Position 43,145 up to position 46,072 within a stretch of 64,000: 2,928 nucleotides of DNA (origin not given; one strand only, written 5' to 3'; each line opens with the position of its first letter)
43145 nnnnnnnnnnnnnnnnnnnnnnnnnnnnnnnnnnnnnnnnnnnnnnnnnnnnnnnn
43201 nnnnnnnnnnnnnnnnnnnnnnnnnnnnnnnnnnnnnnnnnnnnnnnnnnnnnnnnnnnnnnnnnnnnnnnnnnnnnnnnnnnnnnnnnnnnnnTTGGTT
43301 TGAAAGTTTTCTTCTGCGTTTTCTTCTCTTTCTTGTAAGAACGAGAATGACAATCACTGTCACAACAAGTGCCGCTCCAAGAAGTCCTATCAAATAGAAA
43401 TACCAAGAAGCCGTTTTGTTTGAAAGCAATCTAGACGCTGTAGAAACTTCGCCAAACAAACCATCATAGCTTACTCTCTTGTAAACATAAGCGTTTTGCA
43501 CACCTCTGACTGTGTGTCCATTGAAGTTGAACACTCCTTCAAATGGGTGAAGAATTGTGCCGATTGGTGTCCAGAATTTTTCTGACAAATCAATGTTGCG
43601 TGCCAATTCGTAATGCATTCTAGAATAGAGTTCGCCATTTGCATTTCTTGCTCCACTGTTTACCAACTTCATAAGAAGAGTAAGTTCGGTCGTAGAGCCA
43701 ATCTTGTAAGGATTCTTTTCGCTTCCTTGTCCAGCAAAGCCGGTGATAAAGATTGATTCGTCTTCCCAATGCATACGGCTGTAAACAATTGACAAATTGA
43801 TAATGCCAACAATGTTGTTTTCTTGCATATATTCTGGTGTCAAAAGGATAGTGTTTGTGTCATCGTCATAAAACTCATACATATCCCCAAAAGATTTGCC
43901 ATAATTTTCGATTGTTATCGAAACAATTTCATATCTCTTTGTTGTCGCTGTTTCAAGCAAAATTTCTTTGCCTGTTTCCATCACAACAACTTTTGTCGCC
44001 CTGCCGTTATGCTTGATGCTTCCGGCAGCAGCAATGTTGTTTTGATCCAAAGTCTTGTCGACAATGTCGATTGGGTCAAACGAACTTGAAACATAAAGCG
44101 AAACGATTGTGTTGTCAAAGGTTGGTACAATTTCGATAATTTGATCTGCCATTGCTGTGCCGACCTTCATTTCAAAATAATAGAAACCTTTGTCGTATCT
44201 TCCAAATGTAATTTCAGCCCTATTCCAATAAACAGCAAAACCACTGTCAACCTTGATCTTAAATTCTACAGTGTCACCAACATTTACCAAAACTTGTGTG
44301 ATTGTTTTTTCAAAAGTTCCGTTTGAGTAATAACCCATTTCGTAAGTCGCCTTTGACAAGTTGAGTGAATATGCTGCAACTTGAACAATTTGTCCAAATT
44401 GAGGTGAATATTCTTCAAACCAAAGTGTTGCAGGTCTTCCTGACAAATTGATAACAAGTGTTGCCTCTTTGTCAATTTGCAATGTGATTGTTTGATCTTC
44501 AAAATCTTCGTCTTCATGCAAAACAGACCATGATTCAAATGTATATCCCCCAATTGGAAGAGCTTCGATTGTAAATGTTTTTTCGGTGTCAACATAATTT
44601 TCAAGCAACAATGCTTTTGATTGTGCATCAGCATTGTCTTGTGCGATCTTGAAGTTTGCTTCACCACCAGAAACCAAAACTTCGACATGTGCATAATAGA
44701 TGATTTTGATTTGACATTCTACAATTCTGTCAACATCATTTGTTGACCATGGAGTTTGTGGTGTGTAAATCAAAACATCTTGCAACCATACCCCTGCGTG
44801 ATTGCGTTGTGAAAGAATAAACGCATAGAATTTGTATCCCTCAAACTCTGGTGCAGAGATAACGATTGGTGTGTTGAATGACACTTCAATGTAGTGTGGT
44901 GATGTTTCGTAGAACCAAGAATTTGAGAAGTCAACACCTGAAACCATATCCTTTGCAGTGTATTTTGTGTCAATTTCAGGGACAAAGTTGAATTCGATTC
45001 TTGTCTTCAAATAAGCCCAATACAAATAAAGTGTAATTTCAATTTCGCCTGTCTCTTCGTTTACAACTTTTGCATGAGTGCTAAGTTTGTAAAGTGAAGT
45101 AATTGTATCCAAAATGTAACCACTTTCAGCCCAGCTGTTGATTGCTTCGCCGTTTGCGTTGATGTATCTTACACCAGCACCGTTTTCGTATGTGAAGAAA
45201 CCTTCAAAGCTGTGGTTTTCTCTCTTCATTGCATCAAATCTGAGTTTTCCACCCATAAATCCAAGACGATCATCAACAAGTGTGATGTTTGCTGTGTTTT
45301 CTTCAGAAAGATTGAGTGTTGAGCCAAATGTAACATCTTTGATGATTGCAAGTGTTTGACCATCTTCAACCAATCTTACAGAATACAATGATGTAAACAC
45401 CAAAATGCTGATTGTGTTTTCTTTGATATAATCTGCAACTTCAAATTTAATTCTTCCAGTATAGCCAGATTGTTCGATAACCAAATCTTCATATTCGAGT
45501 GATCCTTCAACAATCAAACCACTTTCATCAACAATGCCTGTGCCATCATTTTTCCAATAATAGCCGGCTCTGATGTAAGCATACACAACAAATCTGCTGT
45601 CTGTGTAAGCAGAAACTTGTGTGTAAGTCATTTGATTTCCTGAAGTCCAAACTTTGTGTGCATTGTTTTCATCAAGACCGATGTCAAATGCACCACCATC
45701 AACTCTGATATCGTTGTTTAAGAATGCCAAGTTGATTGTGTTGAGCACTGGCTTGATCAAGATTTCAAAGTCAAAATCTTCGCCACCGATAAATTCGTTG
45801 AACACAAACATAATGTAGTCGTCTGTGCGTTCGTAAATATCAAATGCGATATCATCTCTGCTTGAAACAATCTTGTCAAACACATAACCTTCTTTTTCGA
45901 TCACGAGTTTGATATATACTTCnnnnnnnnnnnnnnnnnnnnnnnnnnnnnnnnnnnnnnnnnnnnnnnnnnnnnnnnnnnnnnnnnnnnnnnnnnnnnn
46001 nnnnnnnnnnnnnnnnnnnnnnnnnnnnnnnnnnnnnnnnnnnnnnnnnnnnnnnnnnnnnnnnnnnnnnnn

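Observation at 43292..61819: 18.5-kb single ORF (6175 aa): an adhesin-like giant book-ended by the same GLUG-type head module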

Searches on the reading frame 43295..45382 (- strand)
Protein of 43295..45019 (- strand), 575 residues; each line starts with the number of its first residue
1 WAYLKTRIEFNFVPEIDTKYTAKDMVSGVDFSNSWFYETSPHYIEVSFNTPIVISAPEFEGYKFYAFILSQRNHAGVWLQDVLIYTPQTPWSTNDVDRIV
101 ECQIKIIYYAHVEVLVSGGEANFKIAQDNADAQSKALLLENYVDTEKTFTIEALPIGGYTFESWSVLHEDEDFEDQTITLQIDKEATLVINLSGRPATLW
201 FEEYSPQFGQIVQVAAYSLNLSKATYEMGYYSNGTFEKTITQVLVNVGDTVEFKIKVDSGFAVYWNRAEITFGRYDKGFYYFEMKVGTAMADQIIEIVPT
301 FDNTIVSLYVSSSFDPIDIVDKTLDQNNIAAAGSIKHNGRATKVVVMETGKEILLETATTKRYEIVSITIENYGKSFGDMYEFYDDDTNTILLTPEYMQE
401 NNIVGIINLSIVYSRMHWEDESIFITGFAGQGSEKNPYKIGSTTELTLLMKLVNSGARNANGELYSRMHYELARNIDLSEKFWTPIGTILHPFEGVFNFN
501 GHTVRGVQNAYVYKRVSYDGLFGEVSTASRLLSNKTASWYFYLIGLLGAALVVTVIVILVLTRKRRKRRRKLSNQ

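Call 5: search_protein_families(library=pfam, proteins=[window:43295-45019:-], max_evalue=1)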
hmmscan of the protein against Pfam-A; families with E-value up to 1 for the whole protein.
window:43295-45019:- (575 aa): 1 family
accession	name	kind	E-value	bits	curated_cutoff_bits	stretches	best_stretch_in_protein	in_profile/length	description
PF18998.6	Flg_new_2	-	0.00054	20.3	23.6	1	141-187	18-63/73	Divergent InlB B-repeat domain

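Call 27: search_protein_families(library=ncbifam, proteins=[window:43295-45019:-], max_evalue=1)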
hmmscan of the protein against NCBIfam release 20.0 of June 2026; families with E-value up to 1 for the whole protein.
window:43295-45019:- (575 aa): 2 families
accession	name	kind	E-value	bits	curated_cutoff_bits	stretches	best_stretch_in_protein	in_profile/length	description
NF041738.1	GG_III-CTERM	domain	0.069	13.1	22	1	542-567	2-27/28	GGIII-like transmembrane region-containing protein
TIGR03660.1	T1SS_rpt_143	domain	0.19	11.6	66.05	1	95-183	8-92/143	T1SS-143 repeat domain-containing protein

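Call 69: search_solved_structures(query=A1, max_evalue=1)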
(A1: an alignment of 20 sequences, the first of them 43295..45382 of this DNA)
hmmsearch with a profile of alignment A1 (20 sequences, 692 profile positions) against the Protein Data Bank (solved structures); distinct sequences matched with E-value up to 1: 3.
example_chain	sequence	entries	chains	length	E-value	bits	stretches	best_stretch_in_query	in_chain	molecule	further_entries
6nrq_B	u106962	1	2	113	0.33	12.3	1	353-407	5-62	Dpr-interacting protein alpha, isoform A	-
2mq0_A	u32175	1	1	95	0.77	11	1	363-403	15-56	Myosin-binding protein C, cardiac-type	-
2mq3_A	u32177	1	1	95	0.92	10.8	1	363-403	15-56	Myosin-binding protein C, cardiac-type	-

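Call 70: search_protein_families(library=pfam, alignment_id=A1, max_evalue=0.01)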
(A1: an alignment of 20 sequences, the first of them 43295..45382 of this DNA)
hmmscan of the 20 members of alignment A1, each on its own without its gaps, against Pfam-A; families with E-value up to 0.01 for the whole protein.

A. member 1, window:43295-45382:- (696 aa): 1 family
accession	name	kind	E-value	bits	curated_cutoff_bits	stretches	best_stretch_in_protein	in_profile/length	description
PF18998.6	Flg_new_2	-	0.00065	20.1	23.6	1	262-308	18-63/73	Divergent InlB B-repeat domain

B. families by the number of members that match (of 20 scanned): 3 families
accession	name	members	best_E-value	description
PF18998.6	Flg_new_2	13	2.4e-06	Divergent InlB B-repeat domain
PF09479.16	Flg_new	2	0.00024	Listeria-Bacteroides repeat domain (List_Bact_rpt)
PF05454.16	DAG1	1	0.0062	Dystroglycan (Dystrophin-associated glycoprotein 1)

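Call 74: predict_structure(alignment_id=A1)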
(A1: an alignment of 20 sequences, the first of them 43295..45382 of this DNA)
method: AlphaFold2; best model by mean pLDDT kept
length: 696 residues; sequences in the alignment: 20
mean_pLDDT: 86.3   pTM: 0.55
mean pLDDT of the five models: 86.3, 85.1, 85.1, 84.7, 83.7
residues with pLDDT >= 90: 313; 70-90: 336; 50-70: 41; < 50: 6
segments of 3 or more residues with pLDDT < 50: 635-640
pLDDT, mean of each block of 10 residues (from residue 1): 89 89 89 89 82 76 81 85 85 80 83 87 84 91 92 82 88 93 94 85 91 83 94 92 91 85 94 94 88 91 92 94 92 93 90 87 94 94 91 90 94 95 93 87 73 88 90 91 87 88 86 92 91 80 70 90 88 89 91 84 72 88 73 48 76 69 79 88 83 70
secondary structure, 60 per line:
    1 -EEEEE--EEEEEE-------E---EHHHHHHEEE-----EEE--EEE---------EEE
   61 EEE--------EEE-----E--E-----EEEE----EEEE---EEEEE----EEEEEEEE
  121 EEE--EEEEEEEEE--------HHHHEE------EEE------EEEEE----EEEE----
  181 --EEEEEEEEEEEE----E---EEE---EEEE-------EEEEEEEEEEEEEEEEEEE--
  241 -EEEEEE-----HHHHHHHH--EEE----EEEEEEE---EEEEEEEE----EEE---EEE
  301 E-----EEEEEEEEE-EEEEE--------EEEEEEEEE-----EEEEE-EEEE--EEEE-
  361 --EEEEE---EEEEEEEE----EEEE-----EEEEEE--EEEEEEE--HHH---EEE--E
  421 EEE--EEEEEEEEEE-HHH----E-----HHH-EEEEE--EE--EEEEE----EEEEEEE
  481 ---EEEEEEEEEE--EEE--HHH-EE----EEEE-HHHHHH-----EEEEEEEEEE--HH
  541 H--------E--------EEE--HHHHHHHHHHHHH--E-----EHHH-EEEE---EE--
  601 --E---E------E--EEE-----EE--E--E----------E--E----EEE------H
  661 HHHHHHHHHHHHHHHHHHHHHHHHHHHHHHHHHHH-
elements in order (helices of 4 or more, strands of 3 or more residues): E2-6 E9-14 H27-32 E33-35 E41-43 E46-48 E58-63 E72-74 E89-92 E97-100 E104-108 E113-123 E126-134 H143-146 E155-157 E164-168 E173-176 E183-194 E203-205 E209-212 E220-238 E242-247 H253-260 E263-265 E270-276 E280-287 E292-294 E298-301 E307-315 E317-321 E330-338 E344-348 E350-353 E356-359 E363-367 E371-378 E383-386 E392-397 E400-406 E415-417 E420-423 E426-435 E454-458 E465-469 E474-480 E484-493 E496-498 E511-514 H516-521 E527-536 E559-561 H564-576 E590-593 E617-619 E651-653 H660-695

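Call 79: fold_search(model_id=the predicted structure, library=pdb)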
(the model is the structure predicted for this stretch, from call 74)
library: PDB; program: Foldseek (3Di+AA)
matches with E <= 10: 1262; with E <= 0.001: 24
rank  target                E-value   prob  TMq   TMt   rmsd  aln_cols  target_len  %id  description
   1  6fwv_A                2.8e-08  1.00  0.13  0.17  32.9       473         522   10  The Bacillus anthracis TIE protein (released 2018-08-08)
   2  6fwv_B                7.2e-08  1.00  0.14  0.18  32.5       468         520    8  The Bacillus anthracis TIE protein (released 2018-08-08)
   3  6vjb                  1.8e-06  1.00  0.11  0.07  15.6       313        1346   10  Crystal structure of a catalytically inactive CXC Chemokine-degrading protease SpyCEP from Streptococcus pyogenes (released 2020-04-15)
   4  6m48_A                9.3e-06  1.00  0.19  0.17  16.4       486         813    6  Crystal structure of pilus adhesin, SpaC from Lactobacillus rhamnosus GG - P21212 form (released 2020-07-29)
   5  5xyr                  1.0e-05  0.54  0.08  0.05  33.1       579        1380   10  Crystal structure of a serine protease from Streptococcus species (released 2018-08-08)
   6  6m3y                  1.3e-05  0.97  0.14  0.13  17.7       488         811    6  Crystal structure of pilus adhesin, SpaC from Lactobacillus rhamnosus GG - open conformation (released 2020-07-29)
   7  7vcr_A                1.4e-05  0.75  0.09  0.12  25.2       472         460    9  Crystal Structure of PitA fragment from pilus islet-2 of Streptococcus oralis (released 2022-06-01)
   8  7w6b                  1.7e-05  0.63  0.09  0.08  26.5       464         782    9  Crystal Structure of PitA from pilus islet-2 of Streptococcus oralis (released 2022-06-01)
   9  7vcr_B                2.4e-05  0.97  0.14  0.18  12.7       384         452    9  Crystal Structure of PitA fragment from pilus islet-2 of Streptococcus oralis (released 2022-06-01)
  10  5xya                  3.0e-05  0.41  0.08  0.05  33.2       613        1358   10  Crystal structure of a serine protease from Streptococcus species (released 2018-08-08)
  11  6m48_B                3.7e-05  0.97  0.16  0.15  16.8       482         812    8  Crystal structure of pilus adhesin, SpaC from Lactobacillus rhamnosus GG - P21212 form (released 2020-07-29)
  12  7yl4_A                5.2e-05  0.80  0.09  0.13  22.5       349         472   11  Cell surface protein YwfG protein (apo form) (released 2023-06-07)
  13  10ps                  1.6e-04  0.51  0.09  0.11  30.0       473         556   10  Crystal structure of SdrD A2-A3-B1-B2 domains from Staphylococcus aureus JH1 (released 2026-02-11)
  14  7vcn_B                1.9e-04  0.51  0.10  0.13  24.2       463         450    9  Crystal Structure of PitA fragment from pilus islet-2 of Streptococcus oralis with Tb-Xo4 (released 2022-07-13)
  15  9uvm                  3.4e-04  0.23  0.08  0.13  24.9       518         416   10  The SeMet pili protein of Streptococcus Sanguinis (released 2026-01-21)
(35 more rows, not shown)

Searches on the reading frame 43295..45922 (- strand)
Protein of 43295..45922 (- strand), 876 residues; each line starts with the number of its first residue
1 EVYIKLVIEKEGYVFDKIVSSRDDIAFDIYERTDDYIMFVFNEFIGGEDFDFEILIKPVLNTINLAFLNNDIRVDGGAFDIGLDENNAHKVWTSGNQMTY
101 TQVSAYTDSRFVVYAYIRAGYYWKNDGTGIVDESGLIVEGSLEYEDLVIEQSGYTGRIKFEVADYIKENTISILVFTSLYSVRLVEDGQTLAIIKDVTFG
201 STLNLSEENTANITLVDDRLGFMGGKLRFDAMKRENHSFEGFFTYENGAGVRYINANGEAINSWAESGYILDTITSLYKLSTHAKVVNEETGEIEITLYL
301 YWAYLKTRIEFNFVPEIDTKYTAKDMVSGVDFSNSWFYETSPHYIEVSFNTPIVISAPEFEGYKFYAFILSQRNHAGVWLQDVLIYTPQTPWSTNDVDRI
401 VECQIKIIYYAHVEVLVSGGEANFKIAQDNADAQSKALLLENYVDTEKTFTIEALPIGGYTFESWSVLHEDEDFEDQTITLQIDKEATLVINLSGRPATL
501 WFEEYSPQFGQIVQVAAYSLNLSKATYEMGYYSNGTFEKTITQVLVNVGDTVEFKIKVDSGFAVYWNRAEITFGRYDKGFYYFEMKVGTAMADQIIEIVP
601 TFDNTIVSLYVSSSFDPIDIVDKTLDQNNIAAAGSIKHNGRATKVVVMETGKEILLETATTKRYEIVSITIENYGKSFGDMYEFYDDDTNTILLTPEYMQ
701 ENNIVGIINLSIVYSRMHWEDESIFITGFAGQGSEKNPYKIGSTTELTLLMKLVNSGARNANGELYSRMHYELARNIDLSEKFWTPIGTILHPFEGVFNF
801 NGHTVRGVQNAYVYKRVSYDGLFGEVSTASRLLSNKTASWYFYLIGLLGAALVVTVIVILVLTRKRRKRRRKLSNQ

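Call 32: find_related_loci(query=window:43295-45922:-, collection=genome_contigs, flank=10000)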
Query window:43295-45922:- (876 aa) in genome_contigs; peptide patterns used: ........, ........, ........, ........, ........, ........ (x = any residue, [..] = any of these).
33 stretches matched a pattern; 2 encode a relative of the query (tblastn E <= 1e-3); 1 distinct loci.
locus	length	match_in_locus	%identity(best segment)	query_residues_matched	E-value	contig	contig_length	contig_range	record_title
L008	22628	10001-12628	97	1-876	0e+0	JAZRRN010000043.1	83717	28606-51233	MAG: Candidatus Caccovivens sp. isolate T1900045353_YK20190043.MAGScoT_cleanbin_000015 SGB_6775_k141_336214, whole genom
